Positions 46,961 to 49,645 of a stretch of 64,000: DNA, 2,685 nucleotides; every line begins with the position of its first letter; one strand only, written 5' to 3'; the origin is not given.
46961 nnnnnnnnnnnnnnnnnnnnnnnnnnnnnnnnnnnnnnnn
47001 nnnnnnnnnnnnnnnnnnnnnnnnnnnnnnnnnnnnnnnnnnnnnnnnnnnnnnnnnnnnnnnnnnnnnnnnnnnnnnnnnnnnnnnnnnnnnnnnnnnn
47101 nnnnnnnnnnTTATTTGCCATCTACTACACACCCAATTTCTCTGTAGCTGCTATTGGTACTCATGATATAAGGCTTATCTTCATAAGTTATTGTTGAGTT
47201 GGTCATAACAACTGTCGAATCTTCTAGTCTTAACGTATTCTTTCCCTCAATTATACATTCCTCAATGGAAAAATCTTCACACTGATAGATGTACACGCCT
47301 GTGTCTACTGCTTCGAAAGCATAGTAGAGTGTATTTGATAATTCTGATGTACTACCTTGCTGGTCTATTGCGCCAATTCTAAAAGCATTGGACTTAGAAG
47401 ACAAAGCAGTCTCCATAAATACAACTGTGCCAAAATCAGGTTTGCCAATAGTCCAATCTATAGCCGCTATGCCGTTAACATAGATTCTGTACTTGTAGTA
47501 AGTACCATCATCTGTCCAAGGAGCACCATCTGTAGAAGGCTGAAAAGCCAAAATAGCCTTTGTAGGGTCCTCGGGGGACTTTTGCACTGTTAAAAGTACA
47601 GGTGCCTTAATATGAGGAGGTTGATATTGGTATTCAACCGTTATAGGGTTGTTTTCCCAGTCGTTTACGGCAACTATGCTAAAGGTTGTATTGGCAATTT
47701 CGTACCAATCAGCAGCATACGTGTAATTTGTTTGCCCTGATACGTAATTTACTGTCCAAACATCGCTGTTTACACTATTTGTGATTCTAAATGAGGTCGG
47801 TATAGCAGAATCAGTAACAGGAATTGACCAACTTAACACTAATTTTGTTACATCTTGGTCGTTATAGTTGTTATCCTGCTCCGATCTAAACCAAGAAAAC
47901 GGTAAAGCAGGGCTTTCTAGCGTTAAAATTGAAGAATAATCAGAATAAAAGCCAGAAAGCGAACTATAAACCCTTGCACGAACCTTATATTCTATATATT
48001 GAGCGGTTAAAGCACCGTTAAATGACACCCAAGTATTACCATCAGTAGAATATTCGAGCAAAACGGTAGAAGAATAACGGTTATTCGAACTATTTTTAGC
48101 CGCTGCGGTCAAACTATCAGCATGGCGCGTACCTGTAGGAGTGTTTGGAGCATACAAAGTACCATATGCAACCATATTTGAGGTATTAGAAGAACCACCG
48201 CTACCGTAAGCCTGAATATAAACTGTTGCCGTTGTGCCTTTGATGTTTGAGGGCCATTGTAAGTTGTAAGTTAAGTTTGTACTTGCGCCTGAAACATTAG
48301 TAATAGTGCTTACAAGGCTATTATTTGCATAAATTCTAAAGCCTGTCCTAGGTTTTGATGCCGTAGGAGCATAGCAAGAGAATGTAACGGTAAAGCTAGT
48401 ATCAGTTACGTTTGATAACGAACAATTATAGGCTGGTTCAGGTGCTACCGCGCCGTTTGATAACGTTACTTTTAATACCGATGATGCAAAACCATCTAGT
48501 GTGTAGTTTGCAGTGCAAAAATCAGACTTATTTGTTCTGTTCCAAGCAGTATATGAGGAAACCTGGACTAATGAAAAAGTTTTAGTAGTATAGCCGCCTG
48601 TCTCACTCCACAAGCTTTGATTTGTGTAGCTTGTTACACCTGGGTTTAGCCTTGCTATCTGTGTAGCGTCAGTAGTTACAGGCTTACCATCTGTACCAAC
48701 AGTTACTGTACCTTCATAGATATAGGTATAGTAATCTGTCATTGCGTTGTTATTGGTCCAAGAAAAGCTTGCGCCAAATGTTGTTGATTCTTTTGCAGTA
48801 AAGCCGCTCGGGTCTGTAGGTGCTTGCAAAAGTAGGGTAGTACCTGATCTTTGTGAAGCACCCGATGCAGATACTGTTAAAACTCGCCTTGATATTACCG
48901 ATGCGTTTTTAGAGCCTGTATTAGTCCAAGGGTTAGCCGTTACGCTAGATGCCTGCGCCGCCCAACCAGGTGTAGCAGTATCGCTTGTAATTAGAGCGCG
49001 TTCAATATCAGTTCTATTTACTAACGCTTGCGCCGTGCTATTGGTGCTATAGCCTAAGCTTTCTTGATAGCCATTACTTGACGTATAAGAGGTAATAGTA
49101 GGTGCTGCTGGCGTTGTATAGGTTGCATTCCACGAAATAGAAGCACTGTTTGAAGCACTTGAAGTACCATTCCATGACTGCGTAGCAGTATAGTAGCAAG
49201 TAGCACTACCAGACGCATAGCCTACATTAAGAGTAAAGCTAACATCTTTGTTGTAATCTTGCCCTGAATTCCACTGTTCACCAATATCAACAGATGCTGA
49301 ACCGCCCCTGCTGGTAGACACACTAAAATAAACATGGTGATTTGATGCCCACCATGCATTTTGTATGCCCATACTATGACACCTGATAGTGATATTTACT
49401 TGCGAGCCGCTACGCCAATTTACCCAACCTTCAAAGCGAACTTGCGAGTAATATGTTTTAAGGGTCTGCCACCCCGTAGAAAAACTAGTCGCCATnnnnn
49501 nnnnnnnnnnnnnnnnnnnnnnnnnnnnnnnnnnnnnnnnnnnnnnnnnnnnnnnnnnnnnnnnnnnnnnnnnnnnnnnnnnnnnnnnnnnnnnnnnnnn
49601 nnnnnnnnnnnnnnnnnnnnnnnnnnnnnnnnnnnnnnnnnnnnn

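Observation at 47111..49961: Truncated pectate-lyase/tailspike-type beta-helix ORF overlapping a fibronectin-III-repeat protein, inserted between terminase and portal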

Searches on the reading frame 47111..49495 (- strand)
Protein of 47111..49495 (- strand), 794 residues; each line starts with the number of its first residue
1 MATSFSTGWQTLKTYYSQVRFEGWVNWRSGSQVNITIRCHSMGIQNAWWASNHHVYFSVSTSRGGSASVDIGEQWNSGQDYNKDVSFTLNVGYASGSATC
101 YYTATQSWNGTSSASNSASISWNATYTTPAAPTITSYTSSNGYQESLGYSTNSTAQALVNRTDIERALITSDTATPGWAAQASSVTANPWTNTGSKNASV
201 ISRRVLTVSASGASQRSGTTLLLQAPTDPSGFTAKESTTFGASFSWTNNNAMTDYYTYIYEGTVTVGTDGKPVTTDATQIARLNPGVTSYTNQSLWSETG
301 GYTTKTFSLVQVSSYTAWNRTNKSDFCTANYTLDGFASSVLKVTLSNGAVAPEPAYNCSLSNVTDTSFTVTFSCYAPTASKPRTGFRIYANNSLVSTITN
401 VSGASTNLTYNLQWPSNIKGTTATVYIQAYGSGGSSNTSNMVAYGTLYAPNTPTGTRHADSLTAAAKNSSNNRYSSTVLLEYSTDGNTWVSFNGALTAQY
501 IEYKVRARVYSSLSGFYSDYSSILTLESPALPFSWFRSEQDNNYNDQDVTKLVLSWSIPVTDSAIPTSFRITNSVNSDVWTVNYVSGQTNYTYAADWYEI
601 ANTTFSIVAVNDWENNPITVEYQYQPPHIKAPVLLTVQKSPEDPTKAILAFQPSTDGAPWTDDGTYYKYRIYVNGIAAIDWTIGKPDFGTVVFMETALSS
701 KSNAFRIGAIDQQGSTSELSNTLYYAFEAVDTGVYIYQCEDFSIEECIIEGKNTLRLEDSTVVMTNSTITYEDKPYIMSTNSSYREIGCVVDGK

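Call 3: search_protein_families(library=pfam, proteins=[window:47111-49495:-], max_evalue=0.1)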
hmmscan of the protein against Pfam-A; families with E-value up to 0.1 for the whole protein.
window:47111-49495:- (794 aa): 0 families

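Call 4: search_protein_families(library=phrogs, proteins=[window:47111-49495:-], max_evalue=0.01)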
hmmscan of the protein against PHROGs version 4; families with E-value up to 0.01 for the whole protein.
window:47111-49495:- (794 aa): 0 families

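Call 6: search_dna_similar(query=window:47111-49495:-, collection=phages, mode=protein, max_rows=20)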
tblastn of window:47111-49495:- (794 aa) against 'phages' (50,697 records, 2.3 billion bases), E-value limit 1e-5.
Records with a match: 1; places in all: 1; records where one place covers at least 80% of the query: 1.
Best place of each record, by identity: <60% 1.
By first word of the organism name: Eggerthella 1.
By host as written in the record: Eggerthella lenta DSM 2243 1.
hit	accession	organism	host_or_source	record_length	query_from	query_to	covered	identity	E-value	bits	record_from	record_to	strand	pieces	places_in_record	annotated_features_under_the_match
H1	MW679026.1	Eggerthella phage LE2-3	Eggerthella lenta DSM 2243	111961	141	793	82%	59.9%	0e+0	771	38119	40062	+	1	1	immunoglobulin-like fold protein | portal protein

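Call 15: find_homologous_proteins(query=window:47111-49495:-, max_evalue=0.001)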
Query window:47111-49495:- (794 aa): 10 proteins with E <= 0.001 among 8000 candidates.
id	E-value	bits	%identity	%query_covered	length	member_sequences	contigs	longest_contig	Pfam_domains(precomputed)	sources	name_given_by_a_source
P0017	0.0e+0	1745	99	100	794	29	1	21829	-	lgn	-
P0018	0.0e+0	1381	76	100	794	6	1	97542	-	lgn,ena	-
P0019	5.1e-259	880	62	85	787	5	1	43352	-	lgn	-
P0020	5.3e-253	860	55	97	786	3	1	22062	-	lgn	-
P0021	5.4e-252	857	60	85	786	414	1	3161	-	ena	-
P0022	2.0e-237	808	57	85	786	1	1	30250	-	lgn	-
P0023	1.2e-221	756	50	91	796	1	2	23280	-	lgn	-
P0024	4.5e-159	549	40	99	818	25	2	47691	-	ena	-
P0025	1.5e-145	505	39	97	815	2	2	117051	-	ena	-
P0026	3.2e-118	414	35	99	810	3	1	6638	-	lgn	-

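Call 16: find_encoding_contigs(protein=P0025, flank=7000, max_places=2)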
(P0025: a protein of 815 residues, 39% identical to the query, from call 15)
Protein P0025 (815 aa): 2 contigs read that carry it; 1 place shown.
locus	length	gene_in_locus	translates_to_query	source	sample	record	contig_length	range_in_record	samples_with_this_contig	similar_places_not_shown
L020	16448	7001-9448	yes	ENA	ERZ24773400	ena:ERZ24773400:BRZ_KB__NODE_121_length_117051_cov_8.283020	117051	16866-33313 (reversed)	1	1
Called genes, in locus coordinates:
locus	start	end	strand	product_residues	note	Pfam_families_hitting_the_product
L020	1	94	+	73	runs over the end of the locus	-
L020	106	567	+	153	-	PF14354:Lar_restr_allev (weak)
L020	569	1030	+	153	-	-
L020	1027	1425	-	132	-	-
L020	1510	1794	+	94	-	-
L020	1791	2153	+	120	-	-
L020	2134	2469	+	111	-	-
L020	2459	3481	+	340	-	-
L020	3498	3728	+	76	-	-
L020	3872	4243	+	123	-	-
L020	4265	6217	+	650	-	PF27249:MJ0330_N (weak)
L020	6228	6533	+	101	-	PF02643:DUF192 (weak)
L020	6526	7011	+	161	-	PF12708:Pect-lyase_RHGA_epim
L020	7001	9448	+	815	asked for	-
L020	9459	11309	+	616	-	-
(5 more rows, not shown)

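Call 17: find_encoding_contigs(protein=P0024, flank=7000, max_places=2)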
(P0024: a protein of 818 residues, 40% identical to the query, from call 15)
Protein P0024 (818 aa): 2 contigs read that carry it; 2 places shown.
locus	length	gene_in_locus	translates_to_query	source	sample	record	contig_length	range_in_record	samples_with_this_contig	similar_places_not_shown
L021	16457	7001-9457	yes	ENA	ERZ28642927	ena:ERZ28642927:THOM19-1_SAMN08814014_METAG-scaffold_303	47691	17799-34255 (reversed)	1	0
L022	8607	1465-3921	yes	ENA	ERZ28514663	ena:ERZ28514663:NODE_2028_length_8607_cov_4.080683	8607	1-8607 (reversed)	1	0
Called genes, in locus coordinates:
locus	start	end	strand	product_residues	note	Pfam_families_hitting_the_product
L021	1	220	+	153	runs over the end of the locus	-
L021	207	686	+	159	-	-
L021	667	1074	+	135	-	-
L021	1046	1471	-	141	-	-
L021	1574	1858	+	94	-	-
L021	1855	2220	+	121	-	-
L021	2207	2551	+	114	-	-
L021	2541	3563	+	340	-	-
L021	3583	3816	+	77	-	-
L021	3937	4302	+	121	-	-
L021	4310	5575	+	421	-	-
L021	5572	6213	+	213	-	-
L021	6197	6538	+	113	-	PF02643:DUF192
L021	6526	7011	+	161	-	PF12708:Pect-lyase_RHGA_epim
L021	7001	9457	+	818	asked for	-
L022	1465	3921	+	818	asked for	-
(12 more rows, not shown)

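Call 18: find_encoding_contigs(protein=P0023, flank=7000, max_places=2)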
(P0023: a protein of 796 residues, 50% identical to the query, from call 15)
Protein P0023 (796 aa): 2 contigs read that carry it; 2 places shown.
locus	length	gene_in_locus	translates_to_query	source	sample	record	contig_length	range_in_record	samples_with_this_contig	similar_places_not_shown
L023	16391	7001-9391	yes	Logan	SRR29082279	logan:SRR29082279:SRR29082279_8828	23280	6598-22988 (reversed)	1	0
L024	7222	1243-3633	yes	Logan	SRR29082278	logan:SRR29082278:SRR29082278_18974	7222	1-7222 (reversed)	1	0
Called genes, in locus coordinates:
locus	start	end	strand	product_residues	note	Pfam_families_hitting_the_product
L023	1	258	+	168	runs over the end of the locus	-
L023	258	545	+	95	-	-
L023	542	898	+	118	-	-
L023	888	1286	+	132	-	-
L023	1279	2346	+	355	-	-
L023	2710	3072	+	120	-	-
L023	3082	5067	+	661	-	PF27249:MJ0330_N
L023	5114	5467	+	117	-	-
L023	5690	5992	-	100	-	-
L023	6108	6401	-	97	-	PF02643:DUF192 (weak)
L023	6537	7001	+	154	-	PF12708:Pect-lyase_RHGA_epim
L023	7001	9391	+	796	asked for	-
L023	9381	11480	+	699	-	-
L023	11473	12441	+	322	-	-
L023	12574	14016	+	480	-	-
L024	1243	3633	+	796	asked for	-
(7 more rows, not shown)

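Call 49: predict_structure(alignment_id=A5)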
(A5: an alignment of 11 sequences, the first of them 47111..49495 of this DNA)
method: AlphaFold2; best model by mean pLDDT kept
length: 794 residues; sequences in the alignment: 11
mean_pLDDT: 82.9   pTM: 0.46
mean pLDDT of the five models: 82.9, 81.3, 80.5, 80.3, 79.1
residues with pLDDT >= 90: 257; 70-90: 420; 50-70: 116; < 50: 1
segments of 3 or more residues with pLDDT < 50: none
pLDDT, mean of each block of 10 residues (from residue 1): 80 81 89 91 66 80 86 72 91 89 78 85 90 94 92 92 92 82 90 84 94 93 92 90 93 89 92 92 93 82 90 90 88 94 90 91 85 88 91 90 90 77 88 87 81 81 85 79 89 83 88 81 80 82 78 82 72 79 84 80 82 72 74 78 68 70 68 74 61 61 78 77 71 72 80 72 83 73 79 74
secondary structure, 60 per line:
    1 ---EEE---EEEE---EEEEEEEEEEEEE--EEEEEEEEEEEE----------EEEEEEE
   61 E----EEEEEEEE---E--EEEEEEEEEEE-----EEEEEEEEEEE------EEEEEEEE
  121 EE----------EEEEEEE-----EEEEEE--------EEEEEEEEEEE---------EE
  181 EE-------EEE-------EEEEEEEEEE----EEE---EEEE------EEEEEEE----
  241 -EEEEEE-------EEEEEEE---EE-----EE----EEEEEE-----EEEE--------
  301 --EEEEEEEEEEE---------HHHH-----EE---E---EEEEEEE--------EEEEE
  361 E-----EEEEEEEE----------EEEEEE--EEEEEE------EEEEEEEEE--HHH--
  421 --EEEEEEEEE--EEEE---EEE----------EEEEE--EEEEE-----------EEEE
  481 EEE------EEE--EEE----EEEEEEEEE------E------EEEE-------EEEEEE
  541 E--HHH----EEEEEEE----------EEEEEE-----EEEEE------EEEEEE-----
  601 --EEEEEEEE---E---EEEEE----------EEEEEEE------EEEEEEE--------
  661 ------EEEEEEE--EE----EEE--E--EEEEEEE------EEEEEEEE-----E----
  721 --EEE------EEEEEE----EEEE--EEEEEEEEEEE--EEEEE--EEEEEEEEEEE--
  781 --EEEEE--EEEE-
elements in order (helices of 4 or more, strands of 3 or more residues): E4-6 E10-13 E17-29 E32-43 E54-61 E66-73 E80-90 E96-106 E113-122 E133-139 E145-150 E159-169 E179-182 E190-192 E200-209 E214-216 E220-223 E230-236 E242-247 E255-261 E278-283 E289-292 E303-313 H323-326 E341-347 E356-361 E367-374 E385-390 E393-398 E405-413 E423-431 E434-437 E441-443 E454-458 E461-465 E477-483 E490-492 E495-497 E502-510 E524-527 E535-541 E551-557 E568-573 E579-583 E590-595 E603-610 E618-622 E633-639 E646-652 E667-673 E682-684 E690-696 E703-710 E723-725 E732-737 E742-745 E748-758 E761-765 E768-778 E783-787 E790-793

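Call 59: fold_search(model_id=the predicted structure, library=pdb)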
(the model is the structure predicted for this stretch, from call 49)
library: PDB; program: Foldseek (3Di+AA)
matches with E <= 10: 1478; with E <= 0.001: 412
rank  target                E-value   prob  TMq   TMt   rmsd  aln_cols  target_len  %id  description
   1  8dh8_A                1.8e-17  1.00  0.18  0.20  35.9       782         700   12  Leptin-bound leptin receptor complex-full ECD (released 2023-04-19)
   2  8q6t_I                4.6e-17  1.00  0.21  0.17  19.7       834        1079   11  Helical reconstruction of the relaxed thick filament from FIB milled left ventricular mouse myofibrils (released 2023-11-01)
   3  8g4l_am               1.4e-16  1.00  0.17  0.13  35.9      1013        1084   11  Cryo-EM structure of the human cardiac myosin filament (released 2023-11-01)
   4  8x80_A                1.1e-15  1.00  0.19  0.19  35.6       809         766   11  Structure of leptin-LepR trimer with a small gap (released 2024-08-07)
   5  8avb_B                2.5e-15  1.00  0.19  0.24  28.8       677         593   12  Cryo-EM structure for mouse leptin in complex with the mouse LEP-R ectodomain (1:2 mLEP:mLEPR model). (released 2023-04-05)
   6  8v2b_C                5.5e-15  1.00  0.18  0.20  33.5       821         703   10  Cryo-EM structure of mouse type II OSM receptor complex: model for full extracellular assembly (released 2024-11-20)
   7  8ave_B                1.1e-14  1.00  0.20  0.25  28.6       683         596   12  Human leptin in complex with the human LEP-R ectodomain fused to a C-terminal trimeric isoleucine GCN4 zipper (2:2 mod (released 2023-04-05)
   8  8v29_C                1.5e-14  1.00  0.19  0.19  29.0       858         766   10  Cryo-EM structure of human type I OSM receptor complex: model for full extracellular assembly (released 2024-11-20)
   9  8oe0_D                1.9e-14  1.00  0.17  0.22  34.9       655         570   11  Cryo-EM structure of a pre-dimerized murine IL-12 complete extracellular signaling complex (Class 2). (released 2024-02-07)
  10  8v2b_B                3.4e-14  1.00  0.19  0.24  36.4       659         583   14  Cryo-EM structure of mouse type II OSM receptor complex: model for full extracellular assembly (released 2024-11-20)
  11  9flp_A                9.4e-14  1.00  0.23  0.21  19.4       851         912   12  CryoEM structure of the neck (1403-2314) in the grappling hook protein A (GhpA) in the bacterium Aureispira sp. CCB-QB (released 2024-10-16)
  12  8odz_D                2.5e-13  1.00  0.17  0.22  36.3       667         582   11  Cryo-EM structure of a pre-dimerized murine IL-12 complete extracellular signaling complex (Class 1). (released 2024-02-07)
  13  9pvp                  4.8e-13  1.00  0.16  0.08  41.2       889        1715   11  Cryo-EM structure of receptor tyrosine kinase ROS1 extracellular domain (released 2026-02-25)
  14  8qy5_A                7.6e-13  1.00  0.16  0.21  52.3       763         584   12  Structure of interleukin 6. (released 2024-02-21)
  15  9pwq_A                7.6e-13  1.00  0.18  0.11  26.6      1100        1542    8  Cryo-EM structure of receptor tyrosine kinase ROS1 extracellular domain in complex with NELL2 (released 2026-02-25)
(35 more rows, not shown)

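Call 69: fold_search(model_id=the predicted structure, library=viral)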
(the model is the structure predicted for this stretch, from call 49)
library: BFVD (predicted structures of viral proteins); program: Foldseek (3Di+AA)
matches with E <= 10: 1226; with E <= 0.001: 302
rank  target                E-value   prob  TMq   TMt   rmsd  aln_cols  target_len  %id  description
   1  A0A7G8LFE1            2.7e-21  1.00  0.21  0.16  53.5       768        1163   17  (no name in the UniProt tables at hand)
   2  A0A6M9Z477            3.9e-21  1.00  0.27  0.28  65.3       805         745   13  (no name in the UniProt tables at hand)
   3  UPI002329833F         3.8e-20  1.00  0.30  0.25  31.7       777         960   14  (no name look-up for this kind of identifier)
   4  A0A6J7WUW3            2.2e-17  1.00  0.18  0.16  35.4       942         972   13  Fibronectin type-III domain-containing protein [uncultured Caudovirales phage]
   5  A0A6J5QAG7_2          8.1e-17  1.00  0.17  0.16  33.4       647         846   14  Tip attachment protein J [uncultured Caudovirales phage]
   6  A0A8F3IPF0            6.6e-16  1.00  0.28  0.30  24.2       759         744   14  (no name in the UniProt tables at hand)
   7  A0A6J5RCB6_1          1.9e-15  1.00  0.16  0.14  72.8       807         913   13  Fibronectin type III [uncultured Caudovirales phage]
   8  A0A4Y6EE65            5.1e-15  1.00  0.25  0.31  36.8       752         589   11  Minor tail protein [Microbacterium phage TinyTimothy]
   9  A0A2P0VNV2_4          8.4e-15  1.00  0.19  0.12  45.1       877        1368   13  Fibronectin type III domain-containing protein [Tetraselmis virus 1]
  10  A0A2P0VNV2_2          1.5e-14  1.00  0.19  0.12  74.6       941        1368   12  Fibronectin type III domain-containing protein [Tetraselmis virus 1]
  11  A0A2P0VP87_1          3.2e-14  1.00  0.18  0.14  49.2       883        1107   11  Fibronectin type III domain-containing protein [Tetraselmis virus 1]
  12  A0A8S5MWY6            1.1e-13  1.00  0.19  0.14  74.6       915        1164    9  Uncharacterized protein [Siphoviridae sp. cth2082]
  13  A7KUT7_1              1.7e-13  1.00  0.17  0.13  35.2       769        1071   10  (no name in the UniProt tables at hand)
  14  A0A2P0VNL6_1          3.3e-13  1.00  0.15  0.14  69.8       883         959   12  Fibronectin type III domain-containing protein [Tetraselmis virus 1]
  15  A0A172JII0            3.6e-13  1.00  0.13  0.12  70.4       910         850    9  Uncharacterized protein [Bacillus phage AR9]
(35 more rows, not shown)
